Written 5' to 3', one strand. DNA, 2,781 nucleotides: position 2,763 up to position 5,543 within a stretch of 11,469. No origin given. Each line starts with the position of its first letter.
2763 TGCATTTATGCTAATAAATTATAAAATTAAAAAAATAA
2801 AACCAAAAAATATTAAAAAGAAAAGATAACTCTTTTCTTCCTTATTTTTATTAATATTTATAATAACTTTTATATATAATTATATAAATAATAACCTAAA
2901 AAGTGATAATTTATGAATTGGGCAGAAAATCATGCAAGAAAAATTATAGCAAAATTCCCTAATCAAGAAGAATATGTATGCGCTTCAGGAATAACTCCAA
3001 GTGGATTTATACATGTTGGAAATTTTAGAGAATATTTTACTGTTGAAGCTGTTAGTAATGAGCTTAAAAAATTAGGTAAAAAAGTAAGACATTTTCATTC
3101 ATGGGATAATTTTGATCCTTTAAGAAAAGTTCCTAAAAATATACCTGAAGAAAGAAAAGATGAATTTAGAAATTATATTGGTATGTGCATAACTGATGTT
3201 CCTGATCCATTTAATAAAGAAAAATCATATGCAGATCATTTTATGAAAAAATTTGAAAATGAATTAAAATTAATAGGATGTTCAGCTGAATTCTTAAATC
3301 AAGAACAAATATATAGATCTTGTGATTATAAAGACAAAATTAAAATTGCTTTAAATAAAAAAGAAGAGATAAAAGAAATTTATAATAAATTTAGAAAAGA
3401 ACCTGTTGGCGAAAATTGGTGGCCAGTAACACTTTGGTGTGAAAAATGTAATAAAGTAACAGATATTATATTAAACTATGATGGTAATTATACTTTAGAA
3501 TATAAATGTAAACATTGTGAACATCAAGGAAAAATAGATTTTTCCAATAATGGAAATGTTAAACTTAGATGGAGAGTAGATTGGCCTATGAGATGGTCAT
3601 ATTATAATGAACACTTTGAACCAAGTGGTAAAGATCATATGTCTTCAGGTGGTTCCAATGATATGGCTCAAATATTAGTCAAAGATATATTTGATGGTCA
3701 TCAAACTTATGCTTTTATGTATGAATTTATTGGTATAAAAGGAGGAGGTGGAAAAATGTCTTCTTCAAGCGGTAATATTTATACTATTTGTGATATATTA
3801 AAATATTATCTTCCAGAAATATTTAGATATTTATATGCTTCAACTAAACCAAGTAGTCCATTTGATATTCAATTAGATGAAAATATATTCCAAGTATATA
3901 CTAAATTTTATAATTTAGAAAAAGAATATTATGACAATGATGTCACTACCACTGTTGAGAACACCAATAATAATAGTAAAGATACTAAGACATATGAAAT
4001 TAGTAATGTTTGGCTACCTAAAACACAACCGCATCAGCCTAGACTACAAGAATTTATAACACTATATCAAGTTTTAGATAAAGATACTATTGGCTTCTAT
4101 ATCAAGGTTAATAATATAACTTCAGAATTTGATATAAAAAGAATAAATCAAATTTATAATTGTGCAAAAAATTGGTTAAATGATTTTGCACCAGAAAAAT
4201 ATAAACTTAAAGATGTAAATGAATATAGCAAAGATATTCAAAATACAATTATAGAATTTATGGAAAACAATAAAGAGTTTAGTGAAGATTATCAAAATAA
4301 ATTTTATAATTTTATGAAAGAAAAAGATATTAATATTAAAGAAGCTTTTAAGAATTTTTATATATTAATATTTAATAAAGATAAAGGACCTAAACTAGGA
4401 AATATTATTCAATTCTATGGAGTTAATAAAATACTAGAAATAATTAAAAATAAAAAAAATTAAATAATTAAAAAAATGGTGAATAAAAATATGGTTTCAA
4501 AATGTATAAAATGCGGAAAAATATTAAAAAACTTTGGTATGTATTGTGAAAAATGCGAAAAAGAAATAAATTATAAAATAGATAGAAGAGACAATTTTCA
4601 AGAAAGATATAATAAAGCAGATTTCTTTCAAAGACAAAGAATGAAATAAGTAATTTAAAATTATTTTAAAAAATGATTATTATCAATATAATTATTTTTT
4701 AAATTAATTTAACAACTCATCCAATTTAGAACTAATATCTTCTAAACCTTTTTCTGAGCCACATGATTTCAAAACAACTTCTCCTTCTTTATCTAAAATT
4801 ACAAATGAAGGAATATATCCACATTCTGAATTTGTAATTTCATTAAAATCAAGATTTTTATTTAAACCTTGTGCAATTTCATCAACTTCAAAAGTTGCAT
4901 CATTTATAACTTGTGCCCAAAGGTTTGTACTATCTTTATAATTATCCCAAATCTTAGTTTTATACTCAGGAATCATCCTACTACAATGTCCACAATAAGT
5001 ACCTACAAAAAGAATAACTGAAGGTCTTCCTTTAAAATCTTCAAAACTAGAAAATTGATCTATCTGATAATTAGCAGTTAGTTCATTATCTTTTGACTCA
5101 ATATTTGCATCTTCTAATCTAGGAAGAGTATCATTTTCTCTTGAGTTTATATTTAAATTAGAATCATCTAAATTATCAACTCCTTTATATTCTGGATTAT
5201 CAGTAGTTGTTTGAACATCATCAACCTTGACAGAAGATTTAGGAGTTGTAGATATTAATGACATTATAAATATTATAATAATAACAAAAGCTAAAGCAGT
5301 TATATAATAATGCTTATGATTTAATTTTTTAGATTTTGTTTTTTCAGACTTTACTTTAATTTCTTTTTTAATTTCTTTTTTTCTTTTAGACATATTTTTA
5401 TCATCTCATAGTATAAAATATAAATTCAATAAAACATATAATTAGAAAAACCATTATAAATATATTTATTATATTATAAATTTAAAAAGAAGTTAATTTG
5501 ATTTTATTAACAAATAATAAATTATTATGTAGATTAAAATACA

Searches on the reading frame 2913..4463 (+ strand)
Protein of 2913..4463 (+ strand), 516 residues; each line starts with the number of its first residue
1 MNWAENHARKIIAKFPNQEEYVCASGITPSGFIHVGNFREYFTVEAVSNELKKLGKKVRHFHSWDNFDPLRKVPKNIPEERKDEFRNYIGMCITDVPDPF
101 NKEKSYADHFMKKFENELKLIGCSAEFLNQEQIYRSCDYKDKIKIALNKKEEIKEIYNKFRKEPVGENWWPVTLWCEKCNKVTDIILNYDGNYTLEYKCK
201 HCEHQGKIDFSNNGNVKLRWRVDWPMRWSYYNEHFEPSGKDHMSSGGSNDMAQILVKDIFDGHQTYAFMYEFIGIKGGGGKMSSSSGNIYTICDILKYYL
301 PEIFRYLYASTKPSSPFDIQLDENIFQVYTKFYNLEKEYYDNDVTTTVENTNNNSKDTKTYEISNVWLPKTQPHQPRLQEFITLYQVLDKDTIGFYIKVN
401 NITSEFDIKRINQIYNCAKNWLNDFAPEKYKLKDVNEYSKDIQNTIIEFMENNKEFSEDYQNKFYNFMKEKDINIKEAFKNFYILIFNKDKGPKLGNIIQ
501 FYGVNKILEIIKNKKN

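Call 10: search_protein_families(library=pfam, proteins=[window:2913-4463:+], max_evalue=0.01)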
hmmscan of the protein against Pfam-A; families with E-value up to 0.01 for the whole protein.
window:2913-4463:+ (516 aa): 2 families
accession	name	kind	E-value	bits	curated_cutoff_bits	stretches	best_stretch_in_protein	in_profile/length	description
PF01921.24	tRNA-synt_1f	-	9.9e-113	377.1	27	1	2-366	2-359/360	tRNA synthetases class I (K)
PF01406.26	tRNA-synt_1e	-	9.5e-07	28.9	27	1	248-320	223-292/301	tRNA synthetases class I (C) catalytic domain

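Call 18: search_protein_families(library=ncbifam, proteins=[window:2913-4463:+], max_evalue=0.001)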
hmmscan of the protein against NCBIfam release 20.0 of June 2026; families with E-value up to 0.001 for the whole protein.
window:2913-4463:+ (516 aa): 3 families
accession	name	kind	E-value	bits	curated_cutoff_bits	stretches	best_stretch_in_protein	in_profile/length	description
TIGR00467.1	lysS_arch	equivalog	3.6e-130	434.9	147.55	1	1-513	1-513/515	lysine--tRNA ligase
NF001968.0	PRK00750.1-2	equivalog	1.2e-52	179.1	648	1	3-514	15-522/528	lysine--tRNA ligase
TIGR00435.1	cysS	equivalog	5.3e-11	42.3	340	1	239-455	226-434/466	cysteine--tRNA ligase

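Call 20: find_related_loci(query=window:2913-4460:+, collection=genome_contigs, flank=10000)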
Query window:2913-4460:+ (516 aa) in genome_contigs; peptide patterns used: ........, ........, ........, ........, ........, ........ (x = any residue, [..] = any of these).
50 stretches matched a pattern; 1 encode a relative of the query (tblastn E <= 1e-3); 1 distinct loci.
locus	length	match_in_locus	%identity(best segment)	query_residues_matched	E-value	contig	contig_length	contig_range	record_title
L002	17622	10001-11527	67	1-512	0e+0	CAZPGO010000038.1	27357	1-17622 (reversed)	MAG TPA_asm: uncultured archaeon isolate SRP067234_co1_315 genome assembly, contig: k99_965808, whole genome shotgun seq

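Call 50: find_homologous_proteins(query=window:2913-4460:+, max_evalue=1e-60)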
Query window:2913-4460:+ (516 aa): 4235 proteins with E <= 1e-60 among 8000 candidates; the best 120 are listed.
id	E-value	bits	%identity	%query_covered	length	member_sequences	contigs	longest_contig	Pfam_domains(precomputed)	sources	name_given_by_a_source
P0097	0.0e+0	1158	96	100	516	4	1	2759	PF01406.26,PF01921.25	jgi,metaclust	metaclust:\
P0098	4.5e-279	945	78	100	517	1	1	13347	PF01406.26,PF01921.25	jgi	jgi:lysyl-tRNA synthetase, class I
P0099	4.3e-236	803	66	99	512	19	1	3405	PF09334.18,PF01406.26,PF01921.25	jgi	-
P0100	2.1e-235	800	68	99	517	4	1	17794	PF01406.26,PF01921.25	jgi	jgi:lysyl-tRNA synthetase class 1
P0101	5.0e-137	476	58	66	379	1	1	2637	PF09334.18,PF01406.26,PF01921.25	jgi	jgi:lysyl-tRNA synthetase class 1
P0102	1.1e-130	455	42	99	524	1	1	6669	PF01406.26,PF01921.25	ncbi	-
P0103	7.2e-127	442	40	100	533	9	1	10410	PF09334.18,PF01406.26,PF01921.25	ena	-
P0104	2.4e-125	437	39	99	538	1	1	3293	PF09334.18,PF01406.26,PF01921.25,PF00133.29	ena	-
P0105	2.8e-125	437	42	99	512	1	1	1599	PF09334.18,PF01406.26,PF01921.25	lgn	-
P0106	1.7e-123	431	41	99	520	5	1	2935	PF09334.18,PF01406.26,PF01921.25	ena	-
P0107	5.8e-123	429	41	99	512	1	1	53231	PF19269.5,PF09334.18,PF01406.26,PF01921.25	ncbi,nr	ncbi:MAG: lysine--tRNA ligase [Candidatus Nanoarchaeia archaeon]|nr:lysine--tRNA ligase [Candidatus 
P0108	1.6e-122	428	40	99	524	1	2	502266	PF09334.18,PF01406.26,PF01921.25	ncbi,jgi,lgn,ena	-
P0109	2.4e-122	427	39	99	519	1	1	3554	PF19269.5,PF09334.18,PF00579.32,PF01406.26,PF01921.25,PF00133.29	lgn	-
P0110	4.6e-122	426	41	99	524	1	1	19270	PF09334.18,PF01406.26,PF01921.25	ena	-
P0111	5.2e-122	426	39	99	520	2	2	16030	PF19269.5,PF09334.18,PF01406.26,PF01921.25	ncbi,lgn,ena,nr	ncbi:MAG TPA: lysine--tRNA ligase [Candidatus Nanoarchaeia archaeon]|nr:lysine--tRNA ligase [Candida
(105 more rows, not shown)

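Call 52: find_encoding_contigs(protein=P0098, flank=10000, max_places=2)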
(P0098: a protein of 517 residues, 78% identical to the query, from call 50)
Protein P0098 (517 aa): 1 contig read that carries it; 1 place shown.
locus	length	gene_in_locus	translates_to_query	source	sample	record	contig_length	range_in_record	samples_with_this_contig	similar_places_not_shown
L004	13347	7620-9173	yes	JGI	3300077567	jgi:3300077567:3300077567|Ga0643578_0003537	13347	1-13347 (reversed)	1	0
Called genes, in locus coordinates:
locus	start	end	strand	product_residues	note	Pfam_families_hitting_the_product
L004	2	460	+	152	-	?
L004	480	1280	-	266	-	-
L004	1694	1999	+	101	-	-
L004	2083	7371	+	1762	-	-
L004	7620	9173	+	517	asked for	PF01406:tRNA-synt_1e (faint), PF01921:tRNA-synt_1f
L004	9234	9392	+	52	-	-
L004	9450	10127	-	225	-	-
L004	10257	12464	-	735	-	-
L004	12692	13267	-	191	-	-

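Call 53: find_encoding_contigs(protein=P0100, flank=10000, max_places=2)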
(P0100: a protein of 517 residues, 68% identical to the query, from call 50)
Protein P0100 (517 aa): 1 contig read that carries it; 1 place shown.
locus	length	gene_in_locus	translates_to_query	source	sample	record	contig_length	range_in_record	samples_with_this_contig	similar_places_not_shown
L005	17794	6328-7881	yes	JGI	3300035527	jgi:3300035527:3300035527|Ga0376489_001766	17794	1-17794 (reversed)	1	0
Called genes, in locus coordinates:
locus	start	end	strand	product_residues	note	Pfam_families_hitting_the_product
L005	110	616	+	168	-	-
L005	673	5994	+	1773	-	-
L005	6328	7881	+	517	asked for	PF01406:tRNA-synt_1e (faint), PF01921:tRNA-synt_1f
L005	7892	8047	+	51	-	-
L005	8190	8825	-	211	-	PF00085:Thioredoxin (faint)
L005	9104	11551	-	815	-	-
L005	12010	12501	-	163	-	PF03073:TspO_MBR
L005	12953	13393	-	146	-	-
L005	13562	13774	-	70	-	-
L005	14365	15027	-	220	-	-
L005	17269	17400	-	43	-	-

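Call 64: search_protein_families(library=pfam, proteins=[L004:10257-12461:-, L005:9104-11548:-], max_evalue=0.001)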
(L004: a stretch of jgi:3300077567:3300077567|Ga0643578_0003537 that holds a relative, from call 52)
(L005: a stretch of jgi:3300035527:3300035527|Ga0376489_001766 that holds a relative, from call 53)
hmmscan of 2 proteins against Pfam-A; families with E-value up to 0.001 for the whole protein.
L004:10257-12461:- (734 aa): 3 families
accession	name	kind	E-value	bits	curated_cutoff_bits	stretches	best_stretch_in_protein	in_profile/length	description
PF25296.1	Decapeptide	-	1.6e-157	512.1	45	12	623-683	12-72/74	Decapeptide repeat region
PF13599.13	Pentapeptide_4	-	0.0001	22.7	38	0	631-699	6-74/78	Pentapeptide repeat region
PF24158.1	DUF7409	-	0.0005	20.7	27.8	0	465-493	8-36/47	Domain of unknown function (DUF7409)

L005:9104-11548:- (814 aa): 5 families
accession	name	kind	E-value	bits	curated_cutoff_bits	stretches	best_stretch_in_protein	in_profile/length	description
PF25296.1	Decapeptide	-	1e-221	717.8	45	14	238-308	3-73/74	Decapeptide repeat region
PF24158.1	DUF7409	-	7.7e-09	36.1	27.8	0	551-575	12-36/47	Domain of unknown function (DUF7409)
PF13599.13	Pentapeptide_4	-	1.3e-05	25.6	38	0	709-782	2-75/78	Pentapeptide repeat region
PF01294.23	Ribosomal_L13e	-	2.5e-05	24.7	24.9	0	325-366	49-87/180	Ribosomal protein L13e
PF13411.12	MerR_1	-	7.5e-05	23.2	21.6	0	367-397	38-67/69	MerR HTH family regulatory protein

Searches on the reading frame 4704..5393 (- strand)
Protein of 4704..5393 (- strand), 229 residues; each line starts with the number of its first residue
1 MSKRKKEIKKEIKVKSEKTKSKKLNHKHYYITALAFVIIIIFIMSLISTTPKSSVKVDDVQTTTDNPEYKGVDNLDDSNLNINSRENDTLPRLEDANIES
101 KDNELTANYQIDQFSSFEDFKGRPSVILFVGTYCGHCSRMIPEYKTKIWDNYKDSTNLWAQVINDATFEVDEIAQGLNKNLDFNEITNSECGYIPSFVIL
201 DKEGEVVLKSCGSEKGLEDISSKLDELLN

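Call 10: search_protein_families(library=pfam, proteins=[window:4704-5393:-], max_evalue=0.01)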
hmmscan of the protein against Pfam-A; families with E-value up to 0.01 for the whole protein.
window:4704-5393:- (229 aa): 1 family
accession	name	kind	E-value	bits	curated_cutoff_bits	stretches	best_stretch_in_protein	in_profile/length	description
PF00085.26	Thioredoxin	-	4.9e-05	23.7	23.5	1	122-157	18-52/103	Thioredoxin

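Call 18: search_protein_families(library=ncbifam, proteins=[window:4704-5393:-], max_evalue=0.001)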
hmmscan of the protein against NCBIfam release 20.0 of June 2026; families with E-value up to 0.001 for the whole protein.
window:4704-5393:- (229 aa): 3 families
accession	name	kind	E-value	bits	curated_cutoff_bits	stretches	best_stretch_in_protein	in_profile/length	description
NF002854.0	PRK03147.1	subfamily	1.3e-05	25.2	170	1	116-213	56-159/176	thiol-disulfide oxidoreductase ResA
NF038096.1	thylak_slr1796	equivalog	0.00067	19.2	140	0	157-227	65-132/157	thylakoid membrane photosystem I accumulation factor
TIGR01126.1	pdi_dom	equivalog_domain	0.00092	19.5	107.2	0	123-157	15-48/105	protein disulfide-isomerase domain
